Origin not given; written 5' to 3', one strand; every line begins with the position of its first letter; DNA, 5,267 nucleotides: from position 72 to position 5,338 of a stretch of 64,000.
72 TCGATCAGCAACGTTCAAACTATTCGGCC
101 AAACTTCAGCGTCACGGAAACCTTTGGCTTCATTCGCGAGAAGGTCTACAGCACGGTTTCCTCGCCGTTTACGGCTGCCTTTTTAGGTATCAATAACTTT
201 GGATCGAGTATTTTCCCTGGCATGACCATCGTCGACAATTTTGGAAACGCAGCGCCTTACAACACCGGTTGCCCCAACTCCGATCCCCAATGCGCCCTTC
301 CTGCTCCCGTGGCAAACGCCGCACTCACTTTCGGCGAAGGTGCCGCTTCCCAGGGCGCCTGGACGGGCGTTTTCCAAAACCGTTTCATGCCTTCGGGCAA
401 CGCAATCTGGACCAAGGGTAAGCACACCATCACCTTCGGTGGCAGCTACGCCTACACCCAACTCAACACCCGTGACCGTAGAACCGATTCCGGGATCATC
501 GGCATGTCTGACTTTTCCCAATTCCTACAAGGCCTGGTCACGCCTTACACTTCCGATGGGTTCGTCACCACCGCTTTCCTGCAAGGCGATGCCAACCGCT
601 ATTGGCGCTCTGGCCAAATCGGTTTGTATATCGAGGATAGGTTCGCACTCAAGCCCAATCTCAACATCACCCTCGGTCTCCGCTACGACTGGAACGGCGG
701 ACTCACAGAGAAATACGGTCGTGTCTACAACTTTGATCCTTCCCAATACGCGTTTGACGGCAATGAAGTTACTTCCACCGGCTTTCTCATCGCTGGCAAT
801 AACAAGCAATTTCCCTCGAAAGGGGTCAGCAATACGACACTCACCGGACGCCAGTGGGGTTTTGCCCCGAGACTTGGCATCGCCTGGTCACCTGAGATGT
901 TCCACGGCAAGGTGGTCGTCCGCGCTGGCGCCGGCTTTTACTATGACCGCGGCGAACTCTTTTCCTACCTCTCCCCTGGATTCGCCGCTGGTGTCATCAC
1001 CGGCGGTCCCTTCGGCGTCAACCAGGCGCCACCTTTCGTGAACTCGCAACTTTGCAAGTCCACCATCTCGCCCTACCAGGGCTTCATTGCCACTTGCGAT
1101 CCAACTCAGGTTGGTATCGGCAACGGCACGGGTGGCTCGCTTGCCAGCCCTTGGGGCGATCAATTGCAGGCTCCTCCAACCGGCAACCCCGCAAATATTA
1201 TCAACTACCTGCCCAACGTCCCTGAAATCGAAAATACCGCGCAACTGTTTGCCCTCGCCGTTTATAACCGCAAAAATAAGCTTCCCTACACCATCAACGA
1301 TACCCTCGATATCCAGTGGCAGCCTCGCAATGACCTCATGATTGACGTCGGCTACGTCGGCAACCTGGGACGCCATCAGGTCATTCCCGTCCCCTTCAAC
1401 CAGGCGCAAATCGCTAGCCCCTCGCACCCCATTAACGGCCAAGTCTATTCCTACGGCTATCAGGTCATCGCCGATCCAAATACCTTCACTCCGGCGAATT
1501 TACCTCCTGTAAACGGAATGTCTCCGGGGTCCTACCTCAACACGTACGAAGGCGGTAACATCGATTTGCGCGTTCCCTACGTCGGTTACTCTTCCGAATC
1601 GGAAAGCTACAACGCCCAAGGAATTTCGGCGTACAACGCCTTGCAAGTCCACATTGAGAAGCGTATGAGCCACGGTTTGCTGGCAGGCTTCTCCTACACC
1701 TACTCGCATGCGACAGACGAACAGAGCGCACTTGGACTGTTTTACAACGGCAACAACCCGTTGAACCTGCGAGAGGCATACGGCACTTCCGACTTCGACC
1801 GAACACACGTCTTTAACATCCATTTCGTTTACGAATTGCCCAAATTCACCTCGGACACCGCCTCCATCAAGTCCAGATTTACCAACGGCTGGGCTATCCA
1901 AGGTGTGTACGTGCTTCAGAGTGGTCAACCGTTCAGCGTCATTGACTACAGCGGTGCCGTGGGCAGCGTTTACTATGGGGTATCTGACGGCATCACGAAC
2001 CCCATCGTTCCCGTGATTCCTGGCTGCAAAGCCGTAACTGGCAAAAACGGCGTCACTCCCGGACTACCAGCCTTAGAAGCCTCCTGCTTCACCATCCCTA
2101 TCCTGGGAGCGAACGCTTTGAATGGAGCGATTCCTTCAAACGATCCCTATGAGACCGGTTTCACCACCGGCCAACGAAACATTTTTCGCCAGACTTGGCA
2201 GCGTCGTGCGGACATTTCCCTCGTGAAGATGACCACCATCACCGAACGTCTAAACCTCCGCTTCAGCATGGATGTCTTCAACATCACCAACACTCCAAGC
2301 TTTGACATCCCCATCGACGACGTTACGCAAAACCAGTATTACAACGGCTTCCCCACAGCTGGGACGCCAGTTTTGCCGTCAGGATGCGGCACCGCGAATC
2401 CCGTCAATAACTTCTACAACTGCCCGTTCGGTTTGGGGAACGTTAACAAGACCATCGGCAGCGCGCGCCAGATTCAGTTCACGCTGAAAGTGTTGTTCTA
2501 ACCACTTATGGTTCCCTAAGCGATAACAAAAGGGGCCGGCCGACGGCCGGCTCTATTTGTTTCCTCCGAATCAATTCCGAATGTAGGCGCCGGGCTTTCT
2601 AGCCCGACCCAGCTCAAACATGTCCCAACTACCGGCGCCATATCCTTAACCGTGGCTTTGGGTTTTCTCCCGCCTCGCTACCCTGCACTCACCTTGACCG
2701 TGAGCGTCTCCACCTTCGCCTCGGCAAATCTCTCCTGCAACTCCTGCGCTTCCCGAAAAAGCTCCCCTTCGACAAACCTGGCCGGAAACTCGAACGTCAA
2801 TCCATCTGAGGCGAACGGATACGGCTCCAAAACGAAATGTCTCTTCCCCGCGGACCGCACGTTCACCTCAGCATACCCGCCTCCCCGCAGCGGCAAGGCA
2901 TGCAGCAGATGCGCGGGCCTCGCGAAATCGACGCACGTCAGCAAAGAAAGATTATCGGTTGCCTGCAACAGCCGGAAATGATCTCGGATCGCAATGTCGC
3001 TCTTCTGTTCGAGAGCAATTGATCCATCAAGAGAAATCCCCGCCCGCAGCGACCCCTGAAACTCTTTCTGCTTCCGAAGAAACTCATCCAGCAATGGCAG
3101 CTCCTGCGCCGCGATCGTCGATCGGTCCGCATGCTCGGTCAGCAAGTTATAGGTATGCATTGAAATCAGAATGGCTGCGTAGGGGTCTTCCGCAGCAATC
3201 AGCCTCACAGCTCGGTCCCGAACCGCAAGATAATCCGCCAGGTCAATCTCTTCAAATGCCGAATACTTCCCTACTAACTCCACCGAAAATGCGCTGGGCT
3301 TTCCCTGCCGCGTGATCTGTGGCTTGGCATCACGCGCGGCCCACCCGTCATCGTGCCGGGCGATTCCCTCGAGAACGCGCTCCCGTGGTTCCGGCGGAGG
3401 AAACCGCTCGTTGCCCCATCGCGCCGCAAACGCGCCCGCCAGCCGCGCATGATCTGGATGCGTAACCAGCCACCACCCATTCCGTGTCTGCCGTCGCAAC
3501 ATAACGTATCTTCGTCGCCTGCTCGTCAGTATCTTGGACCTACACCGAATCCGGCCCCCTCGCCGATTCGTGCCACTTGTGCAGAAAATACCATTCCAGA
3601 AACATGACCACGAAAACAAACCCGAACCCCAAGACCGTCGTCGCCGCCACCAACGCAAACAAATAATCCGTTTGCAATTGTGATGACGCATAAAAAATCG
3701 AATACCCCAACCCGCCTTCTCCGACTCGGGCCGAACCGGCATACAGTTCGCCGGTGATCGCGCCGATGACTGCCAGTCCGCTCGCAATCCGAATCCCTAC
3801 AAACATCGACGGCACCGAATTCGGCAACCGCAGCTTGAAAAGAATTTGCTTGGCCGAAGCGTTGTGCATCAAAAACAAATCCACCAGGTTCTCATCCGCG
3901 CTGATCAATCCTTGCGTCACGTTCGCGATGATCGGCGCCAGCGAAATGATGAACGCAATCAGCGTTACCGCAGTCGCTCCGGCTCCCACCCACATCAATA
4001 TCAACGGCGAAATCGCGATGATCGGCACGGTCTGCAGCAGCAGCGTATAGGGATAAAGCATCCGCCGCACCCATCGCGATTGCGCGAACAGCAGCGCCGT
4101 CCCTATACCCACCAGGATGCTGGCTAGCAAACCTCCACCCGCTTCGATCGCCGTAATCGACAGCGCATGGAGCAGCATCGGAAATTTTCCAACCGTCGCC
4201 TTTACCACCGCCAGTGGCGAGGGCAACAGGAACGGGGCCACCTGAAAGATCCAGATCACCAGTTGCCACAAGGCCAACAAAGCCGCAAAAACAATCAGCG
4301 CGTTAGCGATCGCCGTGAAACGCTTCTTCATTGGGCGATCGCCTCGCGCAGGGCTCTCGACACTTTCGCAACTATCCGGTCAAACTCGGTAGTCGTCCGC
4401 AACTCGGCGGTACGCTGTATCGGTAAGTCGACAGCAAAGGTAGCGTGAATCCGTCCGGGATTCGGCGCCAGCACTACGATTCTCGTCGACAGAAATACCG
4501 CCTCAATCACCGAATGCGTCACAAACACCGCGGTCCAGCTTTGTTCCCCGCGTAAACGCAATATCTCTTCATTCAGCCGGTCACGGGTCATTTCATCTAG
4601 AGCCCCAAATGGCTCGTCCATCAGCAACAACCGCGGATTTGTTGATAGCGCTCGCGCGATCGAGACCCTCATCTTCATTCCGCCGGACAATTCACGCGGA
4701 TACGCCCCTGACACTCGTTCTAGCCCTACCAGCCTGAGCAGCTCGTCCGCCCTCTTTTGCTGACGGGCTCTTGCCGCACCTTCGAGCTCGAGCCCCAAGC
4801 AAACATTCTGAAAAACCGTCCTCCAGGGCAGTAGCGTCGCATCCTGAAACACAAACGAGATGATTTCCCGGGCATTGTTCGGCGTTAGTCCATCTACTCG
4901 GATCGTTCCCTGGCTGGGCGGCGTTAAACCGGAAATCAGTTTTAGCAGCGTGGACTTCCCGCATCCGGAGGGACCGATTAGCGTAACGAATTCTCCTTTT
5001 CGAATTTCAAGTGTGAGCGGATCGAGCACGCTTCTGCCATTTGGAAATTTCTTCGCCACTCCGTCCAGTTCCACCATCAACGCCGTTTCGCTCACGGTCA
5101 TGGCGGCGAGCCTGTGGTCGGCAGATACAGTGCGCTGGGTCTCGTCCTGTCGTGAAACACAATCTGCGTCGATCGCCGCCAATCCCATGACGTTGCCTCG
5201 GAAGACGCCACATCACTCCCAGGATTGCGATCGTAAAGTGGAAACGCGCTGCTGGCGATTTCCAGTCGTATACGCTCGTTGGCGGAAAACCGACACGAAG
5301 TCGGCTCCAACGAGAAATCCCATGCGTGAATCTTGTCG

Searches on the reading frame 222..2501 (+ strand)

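Call 60: search_protein_families(library=pfam, proteins=[window:222-2501:+], max_evalue=0.00001)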
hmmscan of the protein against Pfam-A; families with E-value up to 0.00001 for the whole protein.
window:222-2501:+ (759 aa): 2 families
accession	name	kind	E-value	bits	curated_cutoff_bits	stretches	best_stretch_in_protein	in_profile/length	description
PF25183.1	OMP_b-brl_4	-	5.6e-98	329.8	30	1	8-704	239-821/838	Outer membrane beta barrel domain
PF00593.30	TonB_dep_Rec_b-barrel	-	8.7e-07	29.6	27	1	47-260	112-254/436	TonB dependent receptor-like, beta-barrel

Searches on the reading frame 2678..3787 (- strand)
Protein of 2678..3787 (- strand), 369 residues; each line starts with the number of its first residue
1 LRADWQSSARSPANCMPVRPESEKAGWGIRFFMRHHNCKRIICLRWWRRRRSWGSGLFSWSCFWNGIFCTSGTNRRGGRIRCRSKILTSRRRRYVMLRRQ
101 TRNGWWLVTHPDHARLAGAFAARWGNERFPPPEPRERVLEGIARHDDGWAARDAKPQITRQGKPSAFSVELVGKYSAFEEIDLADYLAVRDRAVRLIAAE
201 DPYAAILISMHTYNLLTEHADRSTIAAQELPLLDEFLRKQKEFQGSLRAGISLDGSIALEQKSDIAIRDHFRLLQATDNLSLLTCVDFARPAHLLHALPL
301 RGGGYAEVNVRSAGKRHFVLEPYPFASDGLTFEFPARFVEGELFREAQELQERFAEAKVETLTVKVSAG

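Call 60: search_protein_families(library=pfam, proteins=[window:2678-3787:-], max_evalue=0.00001)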
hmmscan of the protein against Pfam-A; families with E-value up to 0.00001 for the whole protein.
window:2678-3787:- (369 aa): 1 family
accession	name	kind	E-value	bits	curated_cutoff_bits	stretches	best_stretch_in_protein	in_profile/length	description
PF13030.11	DUF3891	-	3.7e-43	148.3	24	1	96-339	1-217/219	Protein of unknown function (DUF3891)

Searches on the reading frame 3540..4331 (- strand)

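Call 60: search_protein_families(library=pfam, proteins=[window:3540-4331:-], max_evalue=0.00001)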
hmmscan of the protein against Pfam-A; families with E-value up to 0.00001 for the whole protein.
window:3540-4331:- (263 aa): 1 family
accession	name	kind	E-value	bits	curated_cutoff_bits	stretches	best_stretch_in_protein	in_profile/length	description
PF00528.27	BPD_transp_1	-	3.9e-25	89.1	26.4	1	72-245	2-174/184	Binding-protein-dependent transport system inner membrane component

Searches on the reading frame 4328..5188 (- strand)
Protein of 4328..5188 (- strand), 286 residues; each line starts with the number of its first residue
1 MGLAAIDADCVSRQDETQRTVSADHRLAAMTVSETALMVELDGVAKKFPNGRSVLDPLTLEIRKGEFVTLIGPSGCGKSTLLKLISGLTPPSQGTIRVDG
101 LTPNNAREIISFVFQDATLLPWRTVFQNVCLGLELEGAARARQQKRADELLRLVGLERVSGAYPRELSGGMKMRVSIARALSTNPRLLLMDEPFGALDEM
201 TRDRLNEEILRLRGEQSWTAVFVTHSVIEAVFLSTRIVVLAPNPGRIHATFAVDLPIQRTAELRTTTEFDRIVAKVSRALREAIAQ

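Call 60: search_protein_families(library=pfam, proteins=[window:4328-5188:-], max_evalue=0.00001)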
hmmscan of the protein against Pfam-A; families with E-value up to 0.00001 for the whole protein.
window:4328-5188:- (286 aa): 1 family
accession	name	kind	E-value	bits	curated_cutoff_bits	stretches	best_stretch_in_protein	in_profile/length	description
PF00005.33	ABC_tran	-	3.5e-35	122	25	1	55-194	1-136/137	ABC transporter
